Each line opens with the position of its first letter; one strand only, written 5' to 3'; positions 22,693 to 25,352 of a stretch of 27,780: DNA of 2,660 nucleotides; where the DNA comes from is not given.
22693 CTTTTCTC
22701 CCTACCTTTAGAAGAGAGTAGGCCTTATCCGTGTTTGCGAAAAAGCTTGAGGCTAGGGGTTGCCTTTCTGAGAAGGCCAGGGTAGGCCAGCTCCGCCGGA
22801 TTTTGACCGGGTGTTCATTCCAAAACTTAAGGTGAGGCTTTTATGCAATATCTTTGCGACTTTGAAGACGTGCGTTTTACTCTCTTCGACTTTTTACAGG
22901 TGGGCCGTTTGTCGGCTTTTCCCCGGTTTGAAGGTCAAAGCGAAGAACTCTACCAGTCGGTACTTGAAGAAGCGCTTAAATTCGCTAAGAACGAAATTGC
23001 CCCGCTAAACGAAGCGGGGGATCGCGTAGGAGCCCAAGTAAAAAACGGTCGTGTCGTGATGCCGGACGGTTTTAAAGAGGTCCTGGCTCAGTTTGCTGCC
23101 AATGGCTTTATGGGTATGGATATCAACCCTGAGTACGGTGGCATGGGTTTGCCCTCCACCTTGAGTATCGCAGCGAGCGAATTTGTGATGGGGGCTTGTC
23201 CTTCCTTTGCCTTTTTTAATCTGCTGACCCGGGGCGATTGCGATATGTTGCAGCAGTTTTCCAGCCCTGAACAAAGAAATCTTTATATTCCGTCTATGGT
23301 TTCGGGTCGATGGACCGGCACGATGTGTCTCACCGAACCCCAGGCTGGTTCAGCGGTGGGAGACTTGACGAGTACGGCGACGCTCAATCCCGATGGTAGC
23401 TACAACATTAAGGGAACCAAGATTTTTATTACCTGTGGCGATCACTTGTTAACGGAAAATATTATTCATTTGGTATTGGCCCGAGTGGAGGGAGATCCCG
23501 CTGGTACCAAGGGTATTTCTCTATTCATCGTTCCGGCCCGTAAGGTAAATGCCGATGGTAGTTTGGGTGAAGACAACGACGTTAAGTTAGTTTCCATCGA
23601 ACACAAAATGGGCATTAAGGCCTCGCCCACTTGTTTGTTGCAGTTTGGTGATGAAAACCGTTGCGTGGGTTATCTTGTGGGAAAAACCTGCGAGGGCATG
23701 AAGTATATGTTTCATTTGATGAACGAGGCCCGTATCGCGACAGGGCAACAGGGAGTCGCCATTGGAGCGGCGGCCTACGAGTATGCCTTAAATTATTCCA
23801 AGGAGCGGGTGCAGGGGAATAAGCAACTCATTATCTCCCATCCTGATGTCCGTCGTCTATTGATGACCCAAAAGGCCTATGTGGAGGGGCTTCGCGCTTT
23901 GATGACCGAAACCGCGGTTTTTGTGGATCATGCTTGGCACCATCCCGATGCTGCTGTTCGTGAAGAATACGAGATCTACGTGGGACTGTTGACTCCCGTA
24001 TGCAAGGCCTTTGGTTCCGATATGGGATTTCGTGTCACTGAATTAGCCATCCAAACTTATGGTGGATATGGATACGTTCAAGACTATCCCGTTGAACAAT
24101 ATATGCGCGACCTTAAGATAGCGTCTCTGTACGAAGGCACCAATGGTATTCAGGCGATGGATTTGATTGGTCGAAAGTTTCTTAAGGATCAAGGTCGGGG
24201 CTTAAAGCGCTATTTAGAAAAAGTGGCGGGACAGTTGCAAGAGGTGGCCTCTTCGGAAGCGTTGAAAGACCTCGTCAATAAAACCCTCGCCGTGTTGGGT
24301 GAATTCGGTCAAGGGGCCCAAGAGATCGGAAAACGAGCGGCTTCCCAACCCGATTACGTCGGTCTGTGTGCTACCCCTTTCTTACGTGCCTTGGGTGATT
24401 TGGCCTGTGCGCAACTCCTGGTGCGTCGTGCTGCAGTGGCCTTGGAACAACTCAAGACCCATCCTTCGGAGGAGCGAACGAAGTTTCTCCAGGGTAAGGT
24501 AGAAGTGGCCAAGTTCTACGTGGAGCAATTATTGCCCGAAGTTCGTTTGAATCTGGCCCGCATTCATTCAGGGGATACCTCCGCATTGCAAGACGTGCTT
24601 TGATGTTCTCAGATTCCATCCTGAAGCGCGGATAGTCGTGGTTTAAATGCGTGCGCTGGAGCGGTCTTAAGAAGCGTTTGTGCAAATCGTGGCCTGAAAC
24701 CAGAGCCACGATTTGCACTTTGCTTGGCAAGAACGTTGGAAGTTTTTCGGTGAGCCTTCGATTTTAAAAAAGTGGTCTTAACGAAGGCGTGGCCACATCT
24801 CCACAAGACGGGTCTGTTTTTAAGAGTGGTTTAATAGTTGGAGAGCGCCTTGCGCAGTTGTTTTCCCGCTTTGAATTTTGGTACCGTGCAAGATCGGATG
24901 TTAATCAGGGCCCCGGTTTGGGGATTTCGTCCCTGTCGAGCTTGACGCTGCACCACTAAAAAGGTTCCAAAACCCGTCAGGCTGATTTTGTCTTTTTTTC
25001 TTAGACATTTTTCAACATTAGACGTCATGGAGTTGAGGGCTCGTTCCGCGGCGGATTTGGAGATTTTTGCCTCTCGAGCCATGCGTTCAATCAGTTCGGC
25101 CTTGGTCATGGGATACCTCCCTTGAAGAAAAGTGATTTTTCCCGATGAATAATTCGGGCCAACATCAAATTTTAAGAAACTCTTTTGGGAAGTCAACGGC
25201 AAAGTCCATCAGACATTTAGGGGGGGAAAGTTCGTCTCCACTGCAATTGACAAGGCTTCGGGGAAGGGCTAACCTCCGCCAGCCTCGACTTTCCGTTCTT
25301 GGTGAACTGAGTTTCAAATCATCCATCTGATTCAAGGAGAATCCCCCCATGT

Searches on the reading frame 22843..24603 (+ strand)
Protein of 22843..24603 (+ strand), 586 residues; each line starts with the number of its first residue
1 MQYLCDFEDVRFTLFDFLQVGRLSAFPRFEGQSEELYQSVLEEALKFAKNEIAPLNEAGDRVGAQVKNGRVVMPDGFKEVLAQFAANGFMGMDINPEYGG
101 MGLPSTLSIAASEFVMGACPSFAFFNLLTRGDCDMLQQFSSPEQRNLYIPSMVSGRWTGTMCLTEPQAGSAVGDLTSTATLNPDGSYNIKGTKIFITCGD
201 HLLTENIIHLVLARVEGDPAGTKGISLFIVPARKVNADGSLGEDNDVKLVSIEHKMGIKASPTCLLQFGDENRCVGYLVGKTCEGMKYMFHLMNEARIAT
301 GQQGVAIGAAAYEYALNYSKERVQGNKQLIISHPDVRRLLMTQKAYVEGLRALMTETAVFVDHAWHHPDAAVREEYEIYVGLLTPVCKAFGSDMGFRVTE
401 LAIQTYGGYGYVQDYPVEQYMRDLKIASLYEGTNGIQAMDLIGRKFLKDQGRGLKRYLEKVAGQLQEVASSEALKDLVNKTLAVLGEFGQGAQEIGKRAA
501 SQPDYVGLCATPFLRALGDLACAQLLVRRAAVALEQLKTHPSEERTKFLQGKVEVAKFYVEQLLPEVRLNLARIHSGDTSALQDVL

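Call 13: search_protein_families(library=ncbifam, proteins=[window:22843-24603:+], max_evalue=0.00001)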
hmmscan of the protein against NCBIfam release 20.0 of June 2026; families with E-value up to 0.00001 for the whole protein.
window:22843-24603:+ (586 aa): 16 families
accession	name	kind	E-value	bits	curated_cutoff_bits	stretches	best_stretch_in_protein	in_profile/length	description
NF042972.1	AcrlCoAredClosAcrC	equivalog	3.9e-53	180.5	640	1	41-444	13-374/378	acryloyl-CoA reductase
NF043006.1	CyhCrbnylCoADH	equivalog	4.8e-42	144.3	650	1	42-449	13-378/380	cyclohexane-1-carbonyl-CoA dehydrogenase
NF058590.1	AcCoDHFadEBacil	equivalog_domain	1.9e-41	142.3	600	1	78-471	56-435/586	acyl-CoA dehydrogenase FadE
NF042439.1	SulpropCoADesulf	equivalog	1.1e-35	123.1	600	1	80-438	29-363/379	3-sulfinopropanoyl-CoA desulfinase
NF045552.1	GlutCoADH_Des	equivalog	1.7e-32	113.1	470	1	38-437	10-371/387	glutaryl-CoA dehydrogenase Acd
NF008997.0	PRK12341.1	equivalog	8.2e-27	94.2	537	1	78-449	40-379/382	acyl-CoA dehydrogenase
NF008594.0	PRK11561.1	equivalog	1.7e-21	76.1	545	1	126-451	143-444/540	isovaleryl-CoA dehydrogenase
TIGR03207.1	cyc_hxne_CoA_dh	equivalog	7.9e-18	64.3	575.35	1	37-444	5-369/372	cyclohexanecarboxyl-CoA dehydrogenase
NF002885.1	PRK03354.1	equivalog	1.1e-16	60.9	540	1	84-447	46-374/378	crotonobetainyl-CoA dehydrogenase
NF045652.1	ProlPCPDhRedW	equivalog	1.7e-16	60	650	1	73-439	29-367/376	L-prolyl-[peptidyl-carrier protein] dehydrogenase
NF053553.1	prodigi_MBC_PigA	equivalog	1.2e-15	57.5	500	1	79-445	40-378/381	prodigiosin MBC biosynthesis dehydrogenase PigA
NF049984.1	Rv1679_FadE16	equivalog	9.3e-11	41.6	600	1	79-431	28-351/371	Rv1679 family acyl-CoA dehydrogenase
NF007000.1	PRK09463.1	subfamily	3.3e-09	35.7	600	1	78-181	76-181/726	acyl-CoA dehydrogenase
NF052270.1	Staph_DH_FadE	equivalog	2.6e-08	33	600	1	140-446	121-393/400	acyl-CoA dehydrogenase FadE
TIGR03203.1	pimD_small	equivalog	2.5e-07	30.1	652.7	1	78-325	40-268/378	pimeloyl-CoA dehydrogenase small subunit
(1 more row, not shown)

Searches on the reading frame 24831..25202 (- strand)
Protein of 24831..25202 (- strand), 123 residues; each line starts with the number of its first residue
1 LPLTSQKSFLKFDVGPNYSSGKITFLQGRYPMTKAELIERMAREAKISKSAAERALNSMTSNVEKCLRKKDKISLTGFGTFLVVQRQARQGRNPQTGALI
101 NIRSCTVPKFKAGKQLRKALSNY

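Call 13: search_protein_families(library=ncbifam, proteins=[window:24831-25202:-], max_evalue=0.00001)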
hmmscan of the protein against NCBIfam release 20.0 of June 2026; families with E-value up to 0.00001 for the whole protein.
window:24831-25202:- (123 aa): 6 families
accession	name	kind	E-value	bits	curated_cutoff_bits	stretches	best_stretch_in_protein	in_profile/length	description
NF007945.0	PRK10664.1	equivalog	2.6e-26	92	157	1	32-120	1-89/90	nucleoid-associated protein HU-beta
NF001222.0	PRK00199.1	equivalog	3.4e-23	81.7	115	1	32-120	1-90/95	integration host factor subunit beta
TIGR00988.1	hip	equivalog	2.2e-21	76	119.95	1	32-120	1-90/94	integration host factor subunit beta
NF001401.0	PRK00285.1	equivalog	9.5e-21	73.9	111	1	31-122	5-96/103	integration host factor subunit alpha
NF008023.0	PRK10753.1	equivalog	1.8e-20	73.1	162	1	32-120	1-89/90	nucleoid-associated protein HU-alpha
TIGR00987.1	himA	equivalog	5.1e-14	52.4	120.25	1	32-121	2-91/96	integration host factor subunit alpha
